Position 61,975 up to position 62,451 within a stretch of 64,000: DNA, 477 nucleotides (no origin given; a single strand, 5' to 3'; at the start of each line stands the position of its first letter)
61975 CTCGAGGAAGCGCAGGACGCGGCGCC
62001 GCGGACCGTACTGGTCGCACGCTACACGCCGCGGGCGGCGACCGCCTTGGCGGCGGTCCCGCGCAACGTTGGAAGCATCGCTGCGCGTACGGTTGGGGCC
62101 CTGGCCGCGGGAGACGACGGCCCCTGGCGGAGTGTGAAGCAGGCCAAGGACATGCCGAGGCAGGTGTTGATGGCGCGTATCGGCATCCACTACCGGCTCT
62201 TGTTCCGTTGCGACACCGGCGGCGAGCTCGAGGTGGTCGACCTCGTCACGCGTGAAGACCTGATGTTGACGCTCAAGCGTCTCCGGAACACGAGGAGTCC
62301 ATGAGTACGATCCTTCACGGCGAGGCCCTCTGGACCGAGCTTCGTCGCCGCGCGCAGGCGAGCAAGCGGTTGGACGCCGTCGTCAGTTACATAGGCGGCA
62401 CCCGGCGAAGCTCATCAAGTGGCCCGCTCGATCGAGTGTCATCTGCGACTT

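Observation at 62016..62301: RelE/ParE-like toxin fold at the C-terminus of the 858-aa SEC-C protein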

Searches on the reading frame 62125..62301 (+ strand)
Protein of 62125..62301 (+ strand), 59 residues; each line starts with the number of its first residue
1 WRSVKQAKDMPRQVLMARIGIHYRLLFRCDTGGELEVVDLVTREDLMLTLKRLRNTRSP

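Call 40: search_solved_structures(query=A5, max_evalue=10, show_alignments=5)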
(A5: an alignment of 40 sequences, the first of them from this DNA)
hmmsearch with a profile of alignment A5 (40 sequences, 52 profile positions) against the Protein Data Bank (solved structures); distinct sequences matched with E-value up to 10: 28.
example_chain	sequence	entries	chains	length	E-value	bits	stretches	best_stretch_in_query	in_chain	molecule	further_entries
3g5o_B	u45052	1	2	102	0.012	18.3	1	5-44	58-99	Uncharacterized protein Rv2866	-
6l8e_E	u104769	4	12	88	0.036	16.8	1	7-35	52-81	YoeB toxin | YoeB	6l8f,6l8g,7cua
7bwf_A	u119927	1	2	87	0.039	16.7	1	7-35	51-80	Addiction module antitoxin RelB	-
6fol_A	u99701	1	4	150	0.073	15.8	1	12-42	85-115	Copper chaperone for superoxide dismutase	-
6fn8_A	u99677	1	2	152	0.073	15.8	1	12-42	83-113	Copper chaperone for superoxide dismutase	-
1do5_A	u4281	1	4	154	0.075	15.8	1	12-42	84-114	HUMAN COPPER CHAPERONE FOR SUPEROXIDE DISMUTASE DOMAIN II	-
6fon_A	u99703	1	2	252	0.14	14.8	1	12-42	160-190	Copper chaperone for superoxide dismutase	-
6fp6_B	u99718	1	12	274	0.16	14.7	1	12-41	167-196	Copper chaperone for superoxide dismutase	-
3oei_C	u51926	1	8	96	0.25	14.1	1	11-36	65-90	RelK (Toxin Rv3358)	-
3qqu_A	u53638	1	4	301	0.37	13.5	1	23-52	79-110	Insulin-like growth factor 1 receptor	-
4d2r_A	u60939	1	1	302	0.37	13.5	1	23-52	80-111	INSULIN-LIKE GROWTH FACTOR 1 RECEPTOR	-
1k3a_A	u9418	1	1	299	0.37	13.5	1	23-52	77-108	insulin-like growth factor 1 receptor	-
3lw0_A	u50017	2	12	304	0.38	13.5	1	23-52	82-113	Insulin-like growth factor 1 receptor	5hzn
3d94_A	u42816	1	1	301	0.38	13.5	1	23-52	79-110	Insulin-like growth factor 1 receptor beta chain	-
3o23_A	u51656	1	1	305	0.38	13.5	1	23-52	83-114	Insulin-like growth factor 1 receptor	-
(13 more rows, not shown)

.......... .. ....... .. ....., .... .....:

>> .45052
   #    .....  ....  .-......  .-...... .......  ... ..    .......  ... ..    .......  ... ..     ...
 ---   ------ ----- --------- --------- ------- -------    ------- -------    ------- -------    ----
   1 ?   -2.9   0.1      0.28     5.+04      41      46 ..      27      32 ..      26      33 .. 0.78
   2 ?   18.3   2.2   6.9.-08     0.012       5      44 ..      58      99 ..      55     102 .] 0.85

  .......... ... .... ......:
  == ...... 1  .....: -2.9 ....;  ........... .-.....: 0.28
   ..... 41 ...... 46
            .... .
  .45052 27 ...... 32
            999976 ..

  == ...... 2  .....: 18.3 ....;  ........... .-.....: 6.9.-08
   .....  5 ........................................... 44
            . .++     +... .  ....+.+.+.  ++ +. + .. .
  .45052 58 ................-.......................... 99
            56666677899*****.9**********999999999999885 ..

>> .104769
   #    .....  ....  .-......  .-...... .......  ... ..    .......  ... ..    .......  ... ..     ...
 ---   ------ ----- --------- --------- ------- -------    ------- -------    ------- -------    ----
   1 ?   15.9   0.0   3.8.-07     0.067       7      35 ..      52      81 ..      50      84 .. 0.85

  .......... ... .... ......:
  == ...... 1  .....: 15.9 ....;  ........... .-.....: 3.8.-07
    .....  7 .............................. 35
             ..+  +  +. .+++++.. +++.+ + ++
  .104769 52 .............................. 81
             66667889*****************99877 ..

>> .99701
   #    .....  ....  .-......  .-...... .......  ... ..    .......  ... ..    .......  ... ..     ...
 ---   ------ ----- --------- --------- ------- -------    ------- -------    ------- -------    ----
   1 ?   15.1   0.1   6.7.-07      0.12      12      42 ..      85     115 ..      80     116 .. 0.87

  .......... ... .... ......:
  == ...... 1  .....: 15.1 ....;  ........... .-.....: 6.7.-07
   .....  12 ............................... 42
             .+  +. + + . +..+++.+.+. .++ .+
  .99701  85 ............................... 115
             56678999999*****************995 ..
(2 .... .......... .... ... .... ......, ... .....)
